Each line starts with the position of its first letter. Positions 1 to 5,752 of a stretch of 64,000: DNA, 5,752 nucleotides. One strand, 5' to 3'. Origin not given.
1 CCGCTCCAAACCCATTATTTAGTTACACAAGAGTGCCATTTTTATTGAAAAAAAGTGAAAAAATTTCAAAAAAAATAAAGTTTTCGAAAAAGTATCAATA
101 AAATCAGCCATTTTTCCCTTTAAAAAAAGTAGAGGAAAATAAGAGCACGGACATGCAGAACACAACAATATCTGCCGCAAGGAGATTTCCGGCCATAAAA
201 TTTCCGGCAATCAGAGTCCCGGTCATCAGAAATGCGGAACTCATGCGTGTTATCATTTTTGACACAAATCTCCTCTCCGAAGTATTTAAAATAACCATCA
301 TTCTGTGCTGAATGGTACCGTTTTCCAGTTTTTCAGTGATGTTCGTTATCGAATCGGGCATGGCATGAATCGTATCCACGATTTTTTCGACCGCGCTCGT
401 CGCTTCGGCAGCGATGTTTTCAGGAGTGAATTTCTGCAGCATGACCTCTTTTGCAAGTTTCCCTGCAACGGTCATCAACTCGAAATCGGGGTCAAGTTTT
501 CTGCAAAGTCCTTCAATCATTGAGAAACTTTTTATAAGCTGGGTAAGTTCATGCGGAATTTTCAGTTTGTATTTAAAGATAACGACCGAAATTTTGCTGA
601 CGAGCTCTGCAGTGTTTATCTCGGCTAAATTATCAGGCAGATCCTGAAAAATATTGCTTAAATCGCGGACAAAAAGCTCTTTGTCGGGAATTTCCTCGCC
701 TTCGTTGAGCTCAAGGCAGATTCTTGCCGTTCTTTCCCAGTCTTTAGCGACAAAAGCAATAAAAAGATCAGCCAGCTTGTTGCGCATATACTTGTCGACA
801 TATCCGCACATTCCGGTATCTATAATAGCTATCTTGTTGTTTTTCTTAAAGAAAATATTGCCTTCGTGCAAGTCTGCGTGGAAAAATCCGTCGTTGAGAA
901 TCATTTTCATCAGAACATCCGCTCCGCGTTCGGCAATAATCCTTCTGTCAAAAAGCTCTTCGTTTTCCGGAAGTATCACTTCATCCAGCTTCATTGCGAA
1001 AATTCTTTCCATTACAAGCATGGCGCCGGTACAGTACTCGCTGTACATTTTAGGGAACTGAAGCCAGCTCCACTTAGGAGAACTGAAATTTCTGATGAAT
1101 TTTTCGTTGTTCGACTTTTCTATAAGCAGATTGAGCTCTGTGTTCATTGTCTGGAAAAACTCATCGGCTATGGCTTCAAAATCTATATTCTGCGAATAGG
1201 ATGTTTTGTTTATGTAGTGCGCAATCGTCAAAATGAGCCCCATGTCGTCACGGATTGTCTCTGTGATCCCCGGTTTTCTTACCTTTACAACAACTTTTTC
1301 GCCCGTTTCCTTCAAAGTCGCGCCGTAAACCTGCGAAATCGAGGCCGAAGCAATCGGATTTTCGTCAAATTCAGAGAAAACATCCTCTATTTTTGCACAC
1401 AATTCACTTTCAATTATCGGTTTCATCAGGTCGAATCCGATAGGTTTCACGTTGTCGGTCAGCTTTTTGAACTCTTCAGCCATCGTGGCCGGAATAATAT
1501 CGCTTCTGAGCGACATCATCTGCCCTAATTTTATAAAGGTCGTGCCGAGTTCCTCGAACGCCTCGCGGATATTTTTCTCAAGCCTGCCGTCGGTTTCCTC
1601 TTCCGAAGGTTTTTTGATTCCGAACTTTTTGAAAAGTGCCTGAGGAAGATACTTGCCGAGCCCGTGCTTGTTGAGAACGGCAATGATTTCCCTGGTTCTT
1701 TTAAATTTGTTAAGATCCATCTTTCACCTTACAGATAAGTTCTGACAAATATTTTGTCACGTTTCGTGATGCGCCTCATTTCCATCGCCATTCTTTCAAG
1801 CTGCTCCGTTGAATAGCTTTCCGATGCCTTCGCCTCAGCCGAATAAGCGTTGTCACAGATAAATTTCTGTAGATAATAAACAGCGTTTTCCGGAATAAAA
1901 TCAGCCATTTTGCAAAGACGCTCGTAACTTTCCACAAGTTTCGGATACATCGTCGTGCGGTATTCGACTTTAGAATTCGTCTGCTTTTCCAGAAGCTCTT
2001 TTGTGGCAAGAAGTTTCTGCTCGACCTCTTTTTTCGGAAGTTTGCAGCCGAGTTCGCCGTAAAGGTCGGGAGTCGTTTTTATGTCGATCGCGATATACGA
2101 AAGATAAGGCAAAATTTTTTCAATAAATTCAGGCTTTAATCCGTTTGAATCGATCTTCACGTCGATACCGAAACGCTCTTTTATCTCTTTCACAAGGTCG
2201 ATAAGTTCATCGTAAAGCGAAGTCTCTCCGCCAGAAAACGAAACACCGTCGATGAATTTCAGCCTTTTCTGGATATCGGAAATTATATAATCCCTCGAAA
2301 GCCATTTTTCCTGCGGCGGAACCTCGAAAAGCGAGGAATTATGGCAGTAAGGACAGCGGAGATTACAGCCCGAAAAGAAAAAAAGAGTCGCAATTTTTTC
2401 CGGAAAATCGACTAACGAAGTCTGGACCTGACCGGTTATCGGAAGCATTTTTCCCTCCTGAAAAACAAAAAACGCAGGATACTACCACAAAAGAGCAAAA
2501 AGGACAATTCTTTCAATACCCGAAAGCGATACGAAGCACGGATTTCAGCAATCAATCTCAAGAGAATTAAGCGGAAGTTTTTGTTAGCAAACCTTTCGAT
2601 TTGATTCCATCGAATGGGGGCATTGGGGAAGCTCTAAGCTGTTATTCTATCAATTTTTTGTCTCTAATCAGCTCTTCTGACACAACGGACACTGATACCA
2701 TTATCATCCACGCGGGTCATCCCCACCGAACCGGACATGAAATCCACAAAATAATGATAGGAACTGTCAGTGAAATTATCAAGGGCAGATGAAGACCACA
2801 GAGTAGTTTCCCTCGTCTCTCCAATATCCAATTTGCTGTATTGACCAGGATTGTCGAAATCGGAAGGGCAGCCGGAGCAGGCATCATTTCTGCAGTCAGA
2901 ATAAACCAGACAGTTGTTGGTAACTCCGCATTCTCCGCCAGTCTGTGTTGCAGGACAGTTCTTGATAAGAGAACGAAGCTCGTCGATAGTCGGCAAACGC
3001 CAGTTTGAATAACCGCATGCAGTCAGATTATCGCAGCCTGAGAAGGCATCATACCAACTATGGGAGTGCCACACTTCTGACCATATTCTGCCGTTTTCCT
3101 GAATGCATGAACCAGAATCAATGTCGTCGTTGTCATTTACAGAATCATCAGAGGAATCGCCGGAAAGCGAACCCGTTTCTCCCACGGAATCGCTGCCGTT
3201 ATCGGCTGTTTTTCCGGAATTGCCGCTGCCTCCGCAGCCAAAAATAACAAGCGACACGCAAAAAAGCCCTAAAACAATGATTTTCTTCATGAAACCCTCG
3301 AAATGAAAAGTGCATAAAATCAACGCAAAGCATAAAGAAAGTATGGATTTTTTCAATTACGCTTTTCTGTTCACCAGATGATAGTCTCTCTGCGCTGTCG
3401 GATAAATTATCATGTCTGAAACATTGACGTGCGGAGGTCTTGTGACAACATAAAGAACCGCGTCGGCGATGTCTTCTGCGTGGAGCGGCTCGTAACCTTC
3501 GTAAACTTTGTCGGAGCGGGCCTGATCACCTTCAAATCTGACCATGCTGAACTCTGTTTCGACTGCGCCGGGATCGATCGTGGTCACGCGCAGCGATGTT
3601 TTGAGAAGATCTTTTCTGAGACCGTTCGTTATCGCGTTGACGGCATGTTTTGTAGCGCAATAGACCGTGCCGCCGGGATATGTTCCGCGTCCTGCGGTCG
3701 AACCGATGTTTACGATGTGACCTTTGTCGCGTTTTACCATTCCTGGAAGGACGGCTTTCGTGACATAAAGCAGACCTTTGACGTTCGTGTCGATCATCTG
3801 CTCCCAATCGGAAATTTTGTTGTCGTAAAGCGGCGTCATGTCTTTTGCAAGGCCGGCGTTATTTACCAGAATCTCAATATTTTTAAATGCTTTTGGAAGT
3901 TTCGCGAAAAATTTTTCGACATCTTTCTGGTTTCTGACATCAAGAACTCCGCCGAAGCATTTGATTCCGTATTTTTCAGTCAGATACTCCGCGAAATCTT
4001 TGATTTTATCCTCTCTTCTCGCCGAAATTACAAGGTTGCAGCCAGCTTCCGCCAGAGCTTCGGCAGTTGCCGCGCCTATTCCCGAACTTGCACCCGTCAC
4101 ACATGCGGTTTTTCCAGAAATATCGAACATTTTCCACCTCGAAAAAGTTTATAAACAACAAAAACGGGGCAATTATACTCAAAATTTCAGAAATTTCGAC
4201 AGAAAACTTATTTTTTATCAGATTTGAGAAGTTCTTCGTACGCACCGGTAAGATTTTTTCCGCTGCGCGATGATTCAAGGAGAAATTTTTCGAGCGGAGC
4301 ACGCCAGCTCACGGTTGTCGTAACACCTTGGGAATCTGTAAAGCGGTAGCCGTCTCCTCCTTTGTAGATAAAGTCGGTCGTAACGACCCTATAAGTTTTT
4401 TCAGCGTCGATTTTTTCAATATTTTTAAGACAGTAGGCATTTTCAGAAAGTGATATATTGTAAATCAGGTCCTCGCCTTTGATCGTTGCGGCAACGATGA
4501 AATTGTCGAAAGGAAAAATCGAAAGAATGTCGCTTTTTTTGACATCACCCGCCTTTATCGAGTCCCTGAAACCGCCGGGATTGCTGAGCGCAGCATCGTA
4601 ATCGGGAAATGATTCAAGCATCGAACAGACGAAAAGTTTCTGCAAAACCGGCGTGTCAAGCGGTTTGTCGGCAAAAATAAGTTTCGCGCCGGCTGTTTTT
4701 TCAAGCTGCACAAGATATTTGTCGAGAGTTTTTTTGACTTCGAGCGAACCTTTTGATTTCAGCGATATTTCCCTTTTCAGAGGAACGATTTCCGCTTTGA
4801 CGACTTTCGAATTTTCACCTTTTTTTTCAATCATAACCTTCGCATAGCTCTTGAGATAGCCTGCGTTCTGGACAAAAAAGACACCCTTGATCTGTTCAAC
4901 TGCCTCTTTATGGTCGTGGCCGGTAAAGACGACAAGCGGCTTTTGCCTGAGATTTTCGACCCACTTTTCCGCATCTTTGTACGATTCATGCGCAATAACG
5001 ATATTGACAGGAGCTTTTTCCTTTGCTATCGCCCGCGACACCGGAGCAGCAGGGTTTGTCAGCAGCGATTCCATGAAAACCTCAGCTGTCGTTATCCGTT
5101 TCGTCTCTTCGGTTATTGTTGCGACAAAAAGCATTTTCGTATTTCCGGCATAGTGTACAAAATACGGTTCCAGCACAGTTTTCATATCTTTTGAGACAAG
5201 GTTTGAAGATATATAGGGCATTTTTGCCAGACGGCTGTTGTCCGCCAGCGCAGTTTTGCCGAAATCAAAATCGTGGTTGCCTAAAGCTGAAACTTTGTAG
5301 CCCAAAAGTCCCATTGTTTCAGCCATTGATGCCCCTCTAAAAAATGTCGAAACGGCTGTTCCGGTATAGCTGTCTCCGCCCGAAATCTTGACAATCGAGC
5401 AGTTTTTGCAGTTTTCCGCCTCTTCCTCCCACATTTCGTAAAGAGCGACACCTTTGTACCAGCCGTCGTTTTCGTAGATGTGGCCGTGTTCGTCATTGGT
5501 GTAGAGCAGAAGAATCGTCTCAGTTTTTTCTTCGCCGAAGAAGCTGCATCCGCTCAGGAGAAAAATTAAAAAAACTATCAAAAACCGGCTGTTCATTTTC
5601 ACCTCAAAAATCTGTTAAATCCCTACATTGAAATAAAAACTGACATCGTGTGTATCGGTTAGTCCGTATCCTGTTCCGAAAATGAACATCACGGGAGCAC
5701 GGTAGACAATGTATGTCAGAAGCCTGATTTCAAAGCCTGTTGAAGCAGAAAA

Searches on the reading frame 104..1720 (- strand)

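Call 34: search_protein_families(library=padloc, alignment_id=A3, max_evalue=0.00001)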
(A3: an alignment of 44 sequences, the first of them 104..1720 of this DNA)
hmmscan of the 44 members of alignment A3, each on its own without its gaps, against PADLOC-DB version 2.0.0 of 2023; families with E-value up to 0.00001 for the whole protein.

A. member 1, window:104-1720:- (538 aa): 0 families

B. families by the number of members that match (of 44 scanned): 18 families
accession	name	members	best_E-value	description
PDLC02903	pVip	2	7.2e-17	Viperins not associated with kinases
PDLC02904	pVip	2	8.7e-15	Viperins associated with kinases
PDLC04786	PDC-S01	1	2.3e-94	-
PDLC04792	PDC-S01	1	4.4e-92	-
PDLC04788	PDC-S01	1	2.8e-65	-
PDLC02352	AbiQ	1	6.6e-41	AbiQ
PDLC04787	PDC-S01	1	6.2e-21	-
PDLC04790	PDC-S01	1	4.2e-18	-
PDLC02926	HTH_VI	1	8.9e-17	-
PDLC04789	PDC-S01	1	5.2e-14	-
PDLC04142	capH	1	1.9e-12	capH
PDLC04791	PDC-S01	1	8.7e-12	-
PDLC03954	RmrA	1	3.9e-09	-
PDLC03945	RmrA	1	1e-08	-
PDLC03951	RmrA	1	3.8e-07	-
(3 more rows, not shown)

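Call 68: search_protein_families(library=pfam, proteins=[window:104-1720:-], max_evalue=0.00001)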
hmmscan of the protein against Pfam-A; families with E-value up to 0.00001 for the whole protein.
window:104-1720:- (538 aa): 1 family
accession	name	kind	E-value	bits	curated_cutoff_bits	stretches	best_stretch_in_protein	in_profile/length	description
PF03109.22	ABC1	-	2.6e-64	217.1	22.9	1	86-333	1-242/244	ABC1 atypical kinase-like domain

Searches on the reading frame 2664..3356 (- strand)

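Call 68: search_protein_families(library=pfam, proteins=[window:2664-3356:-], max_evalue=0.00001)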
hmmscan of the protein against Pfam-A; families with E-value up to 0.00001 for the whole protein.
window:2664-3356:- (230 aa): 1 family
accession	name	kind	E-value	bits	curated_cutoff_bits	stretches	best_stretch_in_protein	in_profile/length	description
PF07603.17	Lcl_C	-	2.8e-15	57.1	34.9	1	92-227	12-117/117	Lcl C-terminal domain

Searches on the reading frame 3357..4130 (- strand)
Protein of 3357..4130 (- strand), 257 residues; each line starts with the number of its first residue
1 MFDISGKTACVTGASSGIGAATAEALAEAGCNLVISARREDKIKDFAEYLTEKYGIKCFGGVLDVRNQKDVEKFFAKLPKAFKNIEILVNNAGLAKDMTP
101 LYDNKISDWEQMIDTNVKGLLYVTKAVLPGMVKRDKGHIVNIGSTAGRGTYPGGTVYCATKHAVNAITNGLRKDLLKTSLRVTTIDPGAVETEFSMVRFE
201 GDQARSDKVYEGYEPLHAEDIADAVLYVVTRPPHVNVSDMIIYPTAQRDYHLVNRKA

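Call 68: search_protein_families(library=pfam, proteins=[window:3357-4130:-], max_evalue=0.00001)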
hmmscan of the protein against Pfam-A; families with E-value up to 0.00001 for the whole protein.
window:3357-4130:- (257 aa): 4 families
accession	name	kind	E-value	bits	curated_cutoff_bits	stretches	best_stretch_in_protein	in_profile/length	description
PF00106.31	adh_short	-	1.8e-55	187.9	26.6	1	7-199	1-191/195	short chain dehydrogenase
PF13561.12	adh_short_C2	-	6.5e-42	144.2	27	1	13-229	1-217/236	Enoyl-(Acyl carrier protein) reductase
PF08659.16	KR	-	6.8e-14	52.6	22.6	1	9-177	3-169/180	KR domain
PF01370.27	Epimerase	-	3.3e-06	27.1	20.9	0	10-146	2-117/240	NAD dependent epimerase/dehydratase family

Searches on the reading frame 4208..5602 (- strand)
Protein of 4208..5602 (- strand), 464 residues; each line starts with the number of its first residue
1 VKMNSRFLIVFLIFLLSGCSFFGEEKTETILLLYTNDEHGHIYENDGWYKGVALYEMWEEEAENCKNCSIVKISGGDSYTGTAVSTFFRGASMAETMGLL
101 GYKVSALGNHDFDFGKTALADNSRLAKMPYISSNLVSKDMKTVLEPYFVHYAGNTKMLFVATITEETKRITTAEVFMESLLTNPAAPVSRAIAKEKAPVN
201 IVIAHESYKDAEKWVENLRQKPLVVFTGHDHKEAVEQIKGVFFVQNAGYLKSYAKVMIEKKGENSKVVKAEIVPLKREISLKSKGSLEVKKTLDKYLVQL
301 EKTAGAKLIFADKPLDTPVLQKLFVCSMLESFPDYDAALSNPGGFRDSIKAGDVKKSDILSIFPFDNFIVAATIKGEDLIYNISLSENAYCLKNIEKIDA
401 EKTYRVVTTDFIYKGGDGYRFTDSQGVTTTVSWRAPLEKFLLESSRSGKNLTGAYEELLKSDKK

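Call 68: search_protein_families(library=pfam, proteins=[window:4208-5602:-], max_evalue=0.00001)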
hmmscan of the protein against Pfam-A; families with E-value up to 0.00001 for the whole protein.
window:4208-5602:- (464 aa): 1 family
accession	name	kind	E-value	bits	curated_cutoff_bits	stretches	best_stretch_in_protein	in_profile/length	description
PF02872.23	5_nucleotid_C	-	2.5e-16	60.6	23.6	1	325-379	28-82/158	5'-nucleotidase, C-terminal domain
